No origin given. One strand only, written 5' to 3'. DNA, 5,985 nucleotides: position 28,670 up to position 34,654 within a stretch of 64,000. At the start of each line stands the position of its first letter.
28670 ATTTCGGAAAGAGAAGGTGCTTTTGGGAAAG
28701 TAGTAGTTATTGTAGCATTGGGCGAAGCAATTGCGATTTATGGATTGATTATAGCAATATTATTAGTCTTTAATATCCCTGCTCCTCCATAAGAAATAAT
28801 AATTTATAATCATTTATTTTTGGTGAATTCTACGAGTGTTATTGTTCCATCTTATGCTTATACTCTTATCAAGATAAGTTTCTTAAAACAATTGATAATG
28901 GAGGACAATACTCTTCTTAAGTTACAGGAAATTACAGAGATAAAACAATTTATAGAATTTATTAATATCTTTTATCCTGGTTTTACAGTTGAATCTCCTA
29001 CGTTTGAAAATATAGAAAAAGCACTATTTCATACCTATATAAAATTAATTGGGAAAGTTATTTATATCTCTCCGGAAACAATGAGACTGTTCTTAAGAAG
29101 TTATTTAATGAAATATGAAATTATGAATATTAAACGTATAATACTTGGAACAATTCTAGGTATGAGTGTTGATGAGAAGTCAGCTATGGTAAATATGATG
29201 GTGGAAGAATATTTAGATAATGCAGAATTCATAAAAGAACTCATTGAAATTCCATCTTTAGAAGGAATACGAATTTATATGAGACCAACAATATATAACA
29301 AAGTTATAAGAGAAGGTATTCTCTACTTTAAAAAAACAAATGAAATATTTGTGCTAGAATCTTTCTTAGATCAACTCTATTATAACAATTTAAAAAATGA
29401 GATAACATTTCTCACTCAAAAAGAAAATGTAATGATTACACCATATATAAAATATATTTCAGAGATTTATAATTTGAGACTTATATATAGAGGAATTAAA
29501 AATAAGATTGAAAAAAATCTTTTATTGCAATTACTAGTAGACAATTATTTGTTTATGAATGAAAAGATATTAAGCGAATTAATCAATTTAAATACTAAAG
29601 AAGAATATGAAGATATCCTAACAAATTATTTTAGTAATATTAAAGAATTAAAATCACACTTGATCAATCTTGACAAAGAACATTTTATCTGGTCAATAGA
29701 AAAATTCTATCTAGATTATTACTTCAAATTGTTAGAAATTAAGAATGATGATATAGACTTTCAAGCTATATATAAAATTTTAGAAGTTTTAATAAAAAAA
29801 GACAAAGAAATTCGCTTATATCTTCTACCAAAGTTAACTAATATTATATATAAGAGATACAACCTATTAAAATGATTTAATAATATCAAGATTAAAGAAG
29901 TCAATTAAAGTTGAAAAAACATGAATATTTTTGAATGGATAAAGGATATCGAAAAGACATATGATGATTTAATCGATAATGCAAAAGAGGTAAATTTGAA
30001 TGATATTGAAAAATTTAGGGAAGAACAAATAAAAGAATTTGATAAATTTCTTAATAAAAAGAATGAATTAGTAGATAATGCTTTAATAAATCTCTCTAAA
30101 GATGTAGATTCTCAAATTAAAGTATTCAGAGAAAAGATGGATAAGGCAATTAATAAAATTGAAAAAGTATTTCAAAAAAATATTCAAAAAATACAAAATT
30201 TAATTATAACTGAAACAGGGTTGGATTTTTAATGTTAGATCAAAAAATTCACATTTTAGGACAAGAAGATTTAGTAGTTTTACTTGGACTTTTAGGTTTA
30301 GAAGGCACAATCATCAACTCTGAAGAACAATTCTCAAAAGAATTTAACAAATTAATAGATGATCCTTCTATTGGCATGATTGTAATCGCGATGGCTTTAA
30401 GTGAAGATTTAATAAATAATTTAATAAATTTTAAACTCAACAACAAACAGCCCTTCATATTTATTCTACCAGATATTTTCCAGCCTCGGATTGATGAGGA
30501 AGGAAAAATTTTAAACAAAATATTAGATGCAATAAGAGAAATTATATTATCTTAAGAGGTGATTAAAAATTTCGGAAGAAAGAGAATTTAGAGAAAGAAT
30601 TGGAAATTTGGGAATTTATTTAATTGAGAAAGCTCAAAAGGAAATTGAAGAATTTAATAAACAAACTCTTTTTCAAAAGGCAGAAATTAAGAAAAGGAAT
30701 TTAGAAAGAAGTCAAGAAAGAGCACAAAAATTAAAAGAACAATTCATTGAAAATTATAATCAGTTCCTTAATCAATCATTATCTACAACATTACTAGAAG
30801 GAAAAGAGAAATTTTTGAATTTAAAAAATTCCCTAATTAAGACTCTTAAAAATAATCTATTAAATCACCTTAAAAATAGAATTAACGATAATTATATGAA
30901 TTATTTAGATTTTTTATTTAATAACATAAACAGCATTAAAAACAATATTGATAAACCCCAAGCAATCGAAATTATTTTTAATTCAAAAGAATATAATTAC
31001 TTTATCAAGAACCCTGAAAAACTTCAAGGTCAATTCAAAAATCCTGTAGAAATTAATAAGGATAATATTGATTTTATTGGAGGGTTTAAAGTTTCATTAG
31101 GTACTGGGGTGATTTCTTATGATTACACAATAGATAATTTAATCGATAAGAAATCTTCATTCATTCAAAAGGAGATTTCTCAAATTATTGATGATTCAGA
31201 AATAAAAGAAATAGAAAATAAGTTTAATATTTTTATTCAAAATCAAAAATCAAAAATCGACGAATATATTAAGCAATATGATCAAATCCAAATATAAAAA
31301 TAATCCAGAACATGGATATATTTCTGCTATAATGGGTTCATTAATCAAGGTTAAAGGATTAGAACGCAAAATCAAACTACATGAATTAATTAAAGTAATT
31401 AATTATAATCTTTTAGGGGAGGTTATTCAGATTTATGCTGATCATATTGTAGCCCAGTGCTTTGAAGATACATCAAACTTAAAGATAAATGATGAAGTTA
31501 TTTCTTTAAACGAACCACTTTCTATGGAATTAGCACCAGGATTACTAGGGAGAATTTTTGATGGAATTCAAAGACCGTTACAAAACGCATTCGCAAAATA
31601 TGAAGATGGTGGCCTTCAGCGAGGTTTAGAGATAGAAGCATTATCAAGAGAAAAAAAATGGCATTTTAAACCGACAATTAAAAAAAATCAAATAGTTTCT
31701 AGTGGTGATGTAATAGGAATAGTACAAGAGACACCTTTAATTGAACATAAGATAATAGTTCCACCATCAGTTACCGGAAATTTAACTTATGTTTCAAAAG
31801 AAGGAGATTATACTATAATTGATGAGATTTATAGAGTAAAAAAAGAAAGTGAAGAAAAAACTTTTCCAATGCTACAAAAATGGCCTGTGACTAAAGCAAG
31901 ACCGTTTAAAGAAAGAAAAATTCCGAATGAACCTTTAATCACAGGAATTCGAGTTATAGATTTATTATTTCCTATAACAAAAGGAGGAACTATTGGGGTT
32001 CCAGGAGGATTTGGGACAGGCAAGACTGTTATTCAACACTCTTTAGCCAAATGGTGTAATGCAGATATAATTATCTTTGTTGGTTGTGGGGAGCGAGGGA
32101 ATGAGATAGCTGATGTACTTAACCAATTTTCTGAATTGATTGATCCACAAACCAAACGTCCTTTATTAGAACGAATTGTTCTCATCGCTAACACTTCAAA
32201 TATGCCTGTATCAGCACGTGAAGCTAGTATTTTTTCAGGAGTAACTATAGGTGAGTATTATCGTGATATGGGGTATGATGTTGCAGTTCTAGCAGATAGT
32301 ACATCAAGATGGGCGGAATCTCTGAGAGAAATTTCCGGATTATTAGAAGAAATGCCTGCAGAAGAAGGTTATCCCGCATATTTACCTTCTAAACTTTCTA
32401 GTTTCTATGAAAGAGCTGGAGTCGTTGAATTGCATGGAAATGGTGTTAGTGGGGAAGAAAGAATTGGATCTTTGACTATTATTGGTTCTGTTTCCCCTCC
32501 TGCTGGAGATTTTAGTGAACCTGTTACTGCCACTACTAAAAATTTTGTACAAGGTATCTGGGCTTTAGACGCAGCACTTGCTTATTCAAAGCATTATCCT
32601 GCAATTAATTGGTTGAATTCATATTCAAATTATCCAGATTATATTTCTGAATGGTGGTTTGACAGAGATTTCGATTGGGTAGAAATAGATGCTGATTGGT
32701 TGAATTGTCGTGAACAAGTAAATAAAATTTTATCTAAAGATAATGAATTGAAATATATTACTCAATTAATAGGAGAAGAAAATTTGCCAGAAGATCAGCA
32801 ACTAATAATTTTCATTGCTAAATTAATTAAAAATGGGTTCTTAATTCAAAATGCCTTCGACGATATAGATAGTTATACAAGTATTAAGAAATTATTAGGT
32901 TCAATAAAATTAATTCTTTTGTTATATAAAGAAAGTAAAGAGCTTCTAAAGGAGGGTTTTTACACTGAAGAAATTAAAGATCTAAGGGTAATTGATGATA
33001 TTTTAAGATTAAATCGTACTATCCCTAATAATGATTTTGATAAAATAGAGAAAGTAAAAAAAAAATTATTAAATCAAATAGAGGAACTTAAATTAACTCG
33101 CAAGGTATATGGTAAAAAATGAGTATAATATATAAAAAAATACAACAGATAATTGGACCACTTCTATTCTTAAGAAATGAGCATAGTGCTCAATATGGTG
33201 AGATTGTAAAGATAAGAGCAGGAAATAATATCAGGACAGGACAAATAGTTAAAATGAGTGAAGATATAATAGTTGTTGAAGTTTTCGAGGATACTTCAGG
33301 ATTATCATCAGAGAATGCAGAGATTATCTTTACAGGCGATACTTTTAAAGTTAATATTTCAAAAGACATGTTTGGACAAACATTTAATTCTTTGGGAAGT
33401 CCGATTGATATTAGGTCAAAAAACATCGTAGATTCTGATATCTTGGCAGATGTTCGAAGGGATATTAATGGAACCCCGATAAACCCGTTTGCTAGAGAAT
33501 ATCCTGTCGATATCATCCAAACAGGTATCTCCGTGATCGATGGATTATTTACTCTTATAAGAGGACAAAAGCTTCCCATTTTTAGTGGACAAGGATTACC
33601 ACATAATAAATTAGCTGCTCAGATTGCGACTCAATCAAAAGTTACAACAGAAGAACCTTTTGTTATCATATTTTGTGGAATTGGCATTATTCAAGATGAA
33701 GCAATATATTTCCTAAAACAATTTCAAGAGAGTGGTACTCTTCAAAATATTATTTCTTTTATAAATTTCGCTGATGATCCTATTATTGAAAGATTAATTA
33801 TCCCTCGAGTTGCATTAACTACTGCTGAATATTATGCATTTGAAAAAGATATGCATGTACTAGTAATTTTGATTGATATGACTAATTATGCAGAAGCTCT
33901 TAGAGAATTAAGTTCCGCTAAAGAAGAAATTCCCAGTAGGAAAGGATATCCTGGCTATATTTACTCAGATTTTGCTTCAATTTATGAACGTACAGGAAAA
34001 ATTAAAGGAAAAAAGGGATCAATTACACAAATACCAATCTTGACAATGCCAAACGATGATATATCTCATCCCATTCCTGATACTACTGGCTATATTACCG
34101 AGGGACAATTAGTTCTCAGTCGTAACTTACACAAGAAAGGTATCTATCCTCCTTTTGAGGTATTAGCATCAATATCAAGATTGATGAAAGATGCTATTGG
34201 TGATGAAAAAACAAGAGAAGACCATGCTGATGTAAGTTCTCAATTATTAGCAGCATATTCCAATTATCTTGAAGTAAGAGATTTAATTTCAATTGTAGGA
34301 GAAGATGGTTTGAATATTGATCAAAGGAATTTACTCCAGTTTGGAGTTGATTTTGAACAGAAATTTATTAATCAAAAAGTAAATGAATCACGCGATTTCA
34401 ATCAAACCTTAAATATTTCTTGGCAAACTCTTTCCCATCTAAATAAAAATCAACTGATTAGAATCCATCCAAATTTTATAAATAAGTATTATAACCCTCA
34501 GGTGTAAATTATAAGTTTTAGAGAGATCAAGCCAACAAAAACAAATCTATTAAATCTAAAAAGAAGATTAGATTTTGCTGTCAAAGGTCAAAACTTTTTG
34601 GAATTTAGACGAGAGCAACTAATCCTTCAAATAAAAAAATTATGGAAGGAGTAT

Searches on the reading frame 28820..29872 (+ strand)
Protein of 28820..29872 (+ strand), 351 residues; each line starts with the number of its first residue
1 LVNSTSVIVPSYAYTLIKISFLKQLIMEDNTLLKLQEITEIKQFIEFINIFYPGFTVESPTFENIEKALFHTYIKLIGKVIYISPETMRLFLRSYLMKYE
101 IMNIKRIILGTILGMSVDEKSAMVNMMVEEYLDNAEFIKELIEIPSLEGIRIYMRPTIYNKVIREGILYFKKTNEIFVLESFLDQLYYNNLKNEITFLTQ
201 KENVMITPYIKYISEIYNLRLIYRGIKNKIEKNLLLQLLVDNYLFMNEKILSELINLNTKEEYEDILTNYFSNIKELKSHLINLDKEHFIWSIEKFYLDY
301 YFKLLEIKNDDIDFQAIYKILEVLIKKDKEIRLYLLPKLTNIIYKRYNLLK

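Call 5: search_protein_families(library=pfam, proteins=[window:28820-29872:+], max_evalue=0.01)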
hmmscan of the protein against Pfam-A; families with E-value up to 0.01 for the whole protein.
window:28820-29872:+ (351 aa): 1 family
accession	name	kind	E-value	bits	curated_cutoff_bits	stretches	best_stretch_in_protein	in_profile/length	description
PF01992.21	vATP-synt_AC39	-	1.2e-21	77.9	29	1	30-331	16-317/339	ATP synthase (C/AC39) subunit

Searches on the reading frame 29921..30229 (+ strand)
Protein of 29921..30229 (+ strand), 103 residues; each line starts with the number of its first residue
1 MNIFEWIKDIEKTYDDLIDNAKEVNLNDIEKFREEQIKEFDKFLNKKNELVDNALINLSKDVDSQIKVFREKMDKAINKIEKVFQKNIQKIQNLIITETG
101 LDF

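Call 5: search_protein_families(library=pfam, proteins=[window:29921-30229:+], max_evalue=0.01)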
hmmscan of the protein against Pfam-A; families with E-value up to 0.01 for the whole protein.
window:29921-30229:+ (103 aa): 2 families
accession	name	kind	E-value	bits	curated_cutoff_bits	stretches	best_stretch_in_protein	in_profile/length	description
PF16746.10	BAR_3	-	0.00067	19.8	31.7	0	5-40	81-116/235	BAR domain of APPL family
PF05597.16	Phasin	-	0.0025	18.3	28.8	1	30-90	34-94/126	Poly(hydroxyalcanoate) granule associated protein (phasin)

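Call 51: search_protein_families(library=ncbifam, proteins=[window:29921-30229:+], max_evalue=0.01)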
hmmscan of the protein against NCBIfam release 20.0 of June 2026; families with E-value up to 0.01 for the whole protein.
window:29921-30229:+ (103 aa): 1 family
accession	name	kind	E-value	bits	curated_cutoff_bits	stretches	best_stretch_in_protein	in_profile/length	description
NF005006.0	PRK06397.1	equivalog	0.0051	16.9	126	1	6-49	25-68/111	V-type ATP synthase subunit H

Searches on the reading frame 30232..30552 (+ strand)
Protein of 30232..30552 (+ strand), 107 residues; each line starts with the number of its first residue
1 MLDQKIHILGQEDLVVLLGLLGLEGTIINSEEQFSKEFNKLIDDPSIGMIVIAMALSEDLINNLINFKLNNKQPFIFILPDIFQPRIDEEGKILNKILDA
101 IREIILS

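Call 5: search_protein_families(library=pfam, proteins=[window:30232-30552:+], max_evalue=0.01)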
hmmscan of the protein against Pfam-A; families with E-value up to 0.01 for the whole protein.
window:30232-30552:+ (107 aa): 1 family
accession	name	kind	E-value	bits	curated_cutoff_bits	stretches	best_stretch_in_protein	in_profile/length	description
PF01990.22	ATP-synt_F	-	1.5e-10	41.6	23.5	1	6-95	1-89/91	ATP synthase (F/14-kDa) subunit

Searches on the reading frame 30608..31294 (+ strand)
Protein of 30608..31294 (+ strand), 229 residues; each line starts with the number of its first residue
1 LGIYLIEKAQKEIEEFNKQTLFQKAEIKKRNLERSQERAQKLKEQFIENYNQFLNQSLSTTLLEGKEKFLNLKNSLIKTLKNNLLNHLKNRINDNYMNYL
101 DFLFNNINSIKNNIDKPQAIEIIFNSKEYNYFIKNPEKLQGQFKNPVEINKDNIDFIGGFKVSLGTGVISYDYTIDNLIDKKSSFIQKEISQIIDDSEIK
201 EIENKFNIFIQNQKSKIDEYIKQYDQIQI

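Call 5: search_protein_families(library=pfam, proteins=[window:30608-31294:+], max_evalue=0.01)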
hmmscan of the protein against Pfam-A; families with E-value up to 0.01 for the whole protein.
window:30608-31294:+ (229 aa): 1 family
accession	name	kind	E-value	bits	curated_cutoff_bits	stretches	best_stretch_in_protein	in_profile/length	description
PF01991.23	vATP-synt_E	-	1.8e-05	24.7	24.2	1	8-192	5-196/199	ATP synthase (E/31 kDa) subunit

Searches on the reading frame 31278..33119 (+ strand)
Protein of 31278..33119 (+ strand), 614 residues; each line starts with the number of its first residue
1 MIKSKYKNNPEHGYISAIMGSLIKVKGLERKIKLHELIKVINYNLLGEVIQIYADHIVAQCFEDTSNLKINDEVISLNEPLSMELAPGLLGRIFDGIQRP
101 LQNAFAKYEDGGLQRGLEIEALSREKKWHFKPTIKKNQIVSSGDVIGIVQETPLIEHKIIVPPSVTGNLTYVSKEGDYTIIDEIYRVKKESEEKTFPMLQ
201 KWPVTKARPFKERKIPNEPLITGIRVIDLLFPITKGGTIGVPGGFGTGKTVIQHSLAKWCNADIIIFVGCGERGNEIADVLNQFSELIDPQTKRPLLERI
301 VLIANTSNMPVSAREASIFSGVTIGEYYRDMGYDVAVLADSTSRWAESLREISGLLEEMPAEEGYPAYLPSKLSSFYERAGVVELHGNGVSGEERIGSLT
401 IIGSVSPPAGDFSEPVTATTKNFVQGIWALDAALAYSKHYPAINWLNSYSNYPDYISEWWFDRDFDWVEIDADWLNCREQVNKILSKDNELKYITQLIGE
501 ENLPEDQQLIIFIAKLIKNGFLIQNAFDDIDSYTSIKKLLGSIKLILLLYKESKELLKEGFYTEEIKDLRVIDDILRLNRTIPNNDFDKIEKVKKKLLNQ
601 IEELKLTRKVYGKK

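Call 5: search_protein_families(library=pfam, proteins=[window:31278-33119:+], max_evalue=0.01)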
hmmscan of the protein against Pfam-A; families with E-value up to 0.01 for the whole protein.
window:31278-33119:+ (614 aa): 4 families
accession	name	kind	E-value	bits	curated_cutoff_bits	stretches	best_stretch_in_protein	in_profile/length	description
PF00006.31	ATP-synt_ab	-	3.4e-73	246.2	29.5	1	223-450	1-213/213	ATP synthase alpha/beta family, nucleotide-binding domain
PF16886.11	ATP-synt_ab_Xtn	-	2.9e-30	104.3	25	1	120-204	2-87/88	ATPsynthase alpha/beta subunit barrel-sandwich domain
PF22919.1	ATP-synt_VA_C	-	1.2e-18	67.4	24.7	1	470-564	8-98/101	C-terminal domain of V and A type ATP synthase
PF02874.29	ATP-synt_ab_N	-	4.9e-08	33.8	20.9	1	15-77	1-68/69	ATP synthase alpha/beta family, beta-barrel domain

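Call 45: find_homologous_proteins(query=window:31278-33119:+, max_evalue=1e-50)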
Query window:31278-33119:+ (614 aa): 8000 proteins with E <= 1e-50 among 8000 candidates; the best 120 are listed.
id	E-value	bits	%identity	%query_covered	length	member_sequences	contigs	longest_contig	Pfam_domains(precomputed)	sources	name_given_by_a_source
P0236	0.0e+0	1385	100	100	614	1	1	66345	PF16886.12,PF02874.30,PF00006.32,PF22919.2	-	-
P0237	0.0e+0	1223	86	100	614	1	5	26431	PF16886.12,PF02874.30,PF00006.32,PF22919.2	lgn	-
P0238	0.0e+0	1221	86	100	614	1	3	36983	PF16886.12,PF02874.30,PF00006.32,PF22919.2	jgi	-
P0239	0.0e+0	1221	86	100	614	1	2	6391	PF16886.12,PF02874.30,PF00006.32,PF22919.2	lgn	-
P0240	0.0e+0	1218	85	100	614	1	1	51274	PF16886.12,PF00006.32,PF22919.2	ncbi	-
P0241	0.0e+0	1208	85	100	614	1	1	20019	PF16886.12,PF02874.30,PF00006.32,PF22919.2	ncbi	-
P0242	0.0e+0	1207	85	100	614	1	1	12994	PF16886.12,PF02874.30,PF00006.32,PF22919.2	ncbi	-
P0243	0.0e+0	1202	85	100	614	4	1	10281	PF16886.12,PF02874.30,PF00006.32,PF22919.2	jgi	jgi:V/A-type H+-transporting ATPase subunit A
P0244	0.0e+0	1193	85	100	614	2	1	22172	PF16886.12,PF02874.30,PF00006.32,PF22919.2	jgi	jgi:V/A-type H+-transporting ATPase subunit A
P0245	0.0e+0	1185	83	100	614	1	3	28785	PF16886.12,PF02874.30,PF00006.32,PF22919.2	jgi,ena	-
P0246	0.0e+0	1185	83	100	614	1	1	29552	PF16886.12,PF02874.30,PF00006.32,PF22919.2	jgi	-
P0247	0.0e+0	1184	83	100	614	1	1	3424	PF16886.12,PF02874.30,PF00006.32,PF22919.2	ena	-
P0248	0.0e+0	1183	83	100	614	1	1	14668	PF16886.12,PF02874.30,PF00006.32,PF22919.2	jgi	jgi:V/A-type H+-transporting ATPase subunit A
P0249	0.0e+0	1181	83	100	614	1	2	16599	PF16886.12,PF02874.30,PF00006.32,PF22919.2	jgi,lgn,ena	-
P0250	0.0e+0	1181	83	100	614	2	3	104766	PF16886.12,PF00006.32,PF22919.2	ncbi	ncbi:MAG: V-type ATP synthase subunit A [Promethearchaeota archaeon]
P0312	0.0e+0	1019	72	98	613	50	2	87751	PF16886.12,PF02874.30,PF00006.32,PF22919.2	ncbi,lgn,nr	ncbi:MAG: V-type ATP synthase subunit A [Promethearchaeota archaeon Loki_b31]|nr:MAG: V-type ATP syn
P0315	2.1e-298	1009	72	99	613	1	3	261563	PF16886.12,PF02874.30,PF00006.32,PF22919.2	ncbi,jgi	ncbi:MAG: V-type ATP synthase subunit A [Promethearchaeota archaeon]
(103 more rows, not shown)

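Call 47: find_encoding_contigs(protein=P0315, flank=10000, max_places=1)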
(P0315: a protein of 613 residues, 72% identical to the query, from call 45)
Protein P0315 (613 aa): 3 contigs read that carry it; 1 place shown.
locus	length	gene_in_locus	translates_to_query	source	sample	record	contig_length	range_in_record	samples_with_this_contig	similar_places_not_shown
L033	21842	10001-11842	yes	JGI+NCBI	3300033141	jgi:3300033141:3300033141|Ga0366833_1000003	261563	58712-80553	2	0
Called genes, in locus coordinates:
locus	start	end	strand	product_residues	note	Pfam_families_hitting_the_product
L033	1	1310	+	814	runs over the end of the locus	-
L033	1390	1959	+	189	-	-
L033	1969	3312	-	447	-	PF06050:HGD-D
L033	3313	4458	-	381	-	PF06050:HGD-D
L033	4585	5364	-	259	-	PF01869:BcrAD_BadFG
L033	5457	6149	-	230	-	PF01988:VIT1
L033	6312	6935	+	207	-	PF01865:PhoU_div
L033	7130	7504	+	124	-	PF00137:ATP-synt_C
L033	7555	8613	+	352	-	PF01992:vATP-synt_AC39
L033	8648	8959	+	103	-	-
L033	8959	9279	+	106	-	PF01990:ATP-synt_F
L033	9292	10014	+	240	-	PF01991:vATP-synt_E (weak)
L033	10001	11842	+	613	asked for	PF02874:ATP-synt_ab_N (weak), PF16886:ATP-synt_ab_Xtn, PF00006:ATP-synt_ab, PF22919:ATP-synt_VA_C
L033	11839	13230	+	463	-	PF02874:ATP-synt_ab_N, PF00006:ATP-synt_ab, PF22919:ATP-synt_VA_C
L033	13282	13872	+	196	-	PF01813:ATP-synt_D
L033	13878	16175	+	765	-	PF01496:V_ATPase_I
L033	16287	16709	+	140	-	-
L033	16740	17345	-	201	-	PF02778:tRNA_int_endo_N, PF01974:tRNA_int_endo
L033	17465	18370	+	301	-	PF01875:Memo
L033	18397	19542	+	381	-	-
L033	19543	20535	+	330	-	PF00294:PfkB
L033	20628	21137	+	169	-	-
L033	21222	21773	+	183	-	-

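Call 48: find_encoding_contigs(protein=P0312, flank=10000, max_places=1)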
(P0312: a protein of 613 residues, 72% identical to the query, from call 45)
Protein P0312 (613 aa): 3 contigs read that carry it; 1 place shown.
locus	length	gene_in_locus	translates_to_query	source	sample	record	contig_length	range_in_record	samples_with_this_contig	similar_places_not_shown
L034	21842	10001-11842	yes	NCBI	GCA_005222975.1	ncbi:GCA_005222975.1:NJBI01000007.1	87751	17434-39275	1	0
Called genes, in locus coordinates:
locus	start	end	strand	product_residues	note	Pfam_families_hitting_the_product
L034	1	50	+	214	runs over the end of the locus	-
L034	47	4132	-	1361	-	PF14528:LAGLIDADG_3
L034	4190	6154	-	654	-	PF01935:DUF87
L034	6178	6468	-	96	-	-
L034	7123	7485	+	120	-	PF00137:ATP-synt_C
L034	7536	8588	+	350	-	PF01992:vATP-synt_AC39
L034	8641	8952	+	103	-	-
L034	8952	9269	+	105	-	PF01990:ATP-synt_F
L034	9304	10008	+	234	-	-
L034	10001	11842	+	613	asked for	PF02874:ATP-synt_ab_N (weak), PF16886:ATP-synt_ab_Xtn, PF00006:ATP-synt_ab, PF22919:ATP-synt_VA_C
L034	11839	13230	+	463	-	PF02874:ATP-synt_ab_N, PF00006:ATP-synt_ab, PF22919:ATP-synt_VA_C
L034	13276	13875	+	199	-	PF01813:ATP-synt_D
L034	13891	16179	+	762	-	PF01496:V_ATPase_I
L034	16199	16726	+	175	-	PF17032:Zn_ribbon_15 (faint), PF13248:Zn_ribbon_3 (faint), PF12773:DZR (weak), PF21349:RUBY_RBDX (faint)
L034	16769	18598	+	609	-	PF16886:ATP-synt_ab_Xtn, PF00006:ATP-synt_ab, PF22919:ATP-synt_VA_C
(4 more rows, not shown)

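Call 51: search_protein_families(library=ncbifam, proteins=[window:31278-33119:+], max_evalue=0.01)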
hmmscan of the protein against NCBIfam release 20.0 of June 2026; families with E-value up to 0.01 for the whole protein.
window:31278-33119:+ (614 aa): 33 families (the best 25 are shown)
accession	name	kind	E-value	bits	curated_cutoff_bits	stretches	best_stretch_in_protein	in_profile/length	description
NF003220.0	PRK04192.1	subfamily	5.4e-230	764.7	470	1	11-605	3-584/588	V-type ATP synthase subunit A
TIGR01043.1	ATP_syn_A_arch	equivalog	2.7e-227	755.8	972.15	1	12-601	2-579/580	ATP synthase subunit A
TIGR01042.1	V-ATPase_V1_A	equivalog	3.8e-182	607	779.9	1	12-604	2-586/591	V-type ATPase subunit A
NF011287.0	PRK14698.1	equivalog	1.6e-179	599.1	1238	2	249-604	669-1011/1017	V-type ATP synthase subunit A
TIGR02546.1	III_secr_ATP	equivalog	8.2e-52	176.3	604.75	2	181-454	90-346/423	type III secretion system ATPase SctN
TIGR03498.1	FliI_clade3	equivalog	2.9e-50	171.2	587.45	2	206-451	110-339/418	flagellar protein export ATPase FliI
TIGR01026.1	fliI_yscN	subfamily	4.4e-49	167.4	379.5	2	205-451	133-360/440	FliI/YscN family ATPase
TIGR03496.1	FliI_clade1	equivalog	1.3e-48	165.8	619.1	2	206-451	108-336/414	flagellar protein export ATPase FliI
TIGR03497.1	FliI_clade2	equivalog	5.2e-48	164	629.8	2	202-451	102-334/413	flagellar protein export ATPase FliI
NF003235.0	PRK04196.1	subfamily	1.5e-39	136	349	2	211-529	120-421/462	V-type ATP synthase subunit B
NF005295.0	PRK06820.1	equivalog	6.4e-39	134.2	690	2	209-451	137-360/440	EscN/YscN/HrcN family type III secretion system ATPase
TIGR01039.1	atpD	equivalog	6.7e-39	133.9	462.85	1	195-527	102-408/462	F0F1 ATP synthase subunit beta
NF005391.0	PRK06936.1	equivalog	1.5e-38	132.8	657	2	193-452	124-360/439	type III secretion system ATPase SctN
NF006290.1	PRK08472.1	equivalog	4.4e-35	121.3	644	2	211-453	132-356/433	flagellar protein export ATPase FliI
NF006012.0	PRK08149.1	equivalog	4.9e-35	121.3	594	1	178-452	93-352/431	type III secretion system ATPase SctN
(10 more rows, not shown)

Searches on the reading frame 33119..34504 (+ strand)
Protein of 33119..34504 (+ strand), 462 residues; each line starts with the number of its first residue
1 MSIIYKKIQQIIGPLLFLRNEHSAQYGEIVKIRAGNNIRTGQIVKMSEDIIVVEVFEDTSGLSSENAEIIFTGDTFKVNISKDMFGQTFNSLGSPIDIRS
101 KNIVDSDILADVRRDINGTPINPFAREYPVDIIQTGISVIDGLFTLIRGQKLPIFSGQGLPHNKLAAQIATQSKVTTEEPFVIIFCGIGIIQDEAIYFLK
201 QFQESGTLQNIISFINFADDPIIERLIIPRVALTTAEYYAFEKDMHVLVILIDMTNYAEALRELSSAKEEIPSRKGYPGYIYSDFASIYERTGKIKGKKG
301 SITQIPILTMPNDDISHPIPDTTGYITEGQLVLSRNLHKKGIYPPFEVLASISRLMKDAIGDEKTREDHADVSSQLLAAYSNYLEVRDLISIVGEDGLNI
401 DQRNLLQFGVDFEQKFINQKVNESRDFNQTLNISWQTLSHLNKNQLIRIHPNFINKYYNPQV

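Call 5: search_protein_families(library=pfam, proteins=[window:33119-34504:+], max_evalue=0.01)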
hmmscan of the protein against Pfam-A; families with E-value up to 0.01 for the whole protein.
window:33119-34504:+ (462 aa): 3 families
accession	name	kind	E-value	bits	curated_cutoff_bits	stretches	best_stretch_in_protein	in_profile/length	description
PF00006.31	ATP-synt_ab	-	1.4e-76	257.3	29.5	1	136-353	1-213/213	ATP synthase alpha/beta family, nucleotide-binding domain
PF22919.1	ATP-synt_VA_C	-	4.5e-24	84.8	24.7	1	359-458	2-101/101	C-terminal domain of V and A type ATP synthase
PF02874.29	ATP-synt_ab_N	-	1.2e-09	39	20.9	1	8-73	1-69/69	ATP synthase alpha/beta family, beta-barrel domain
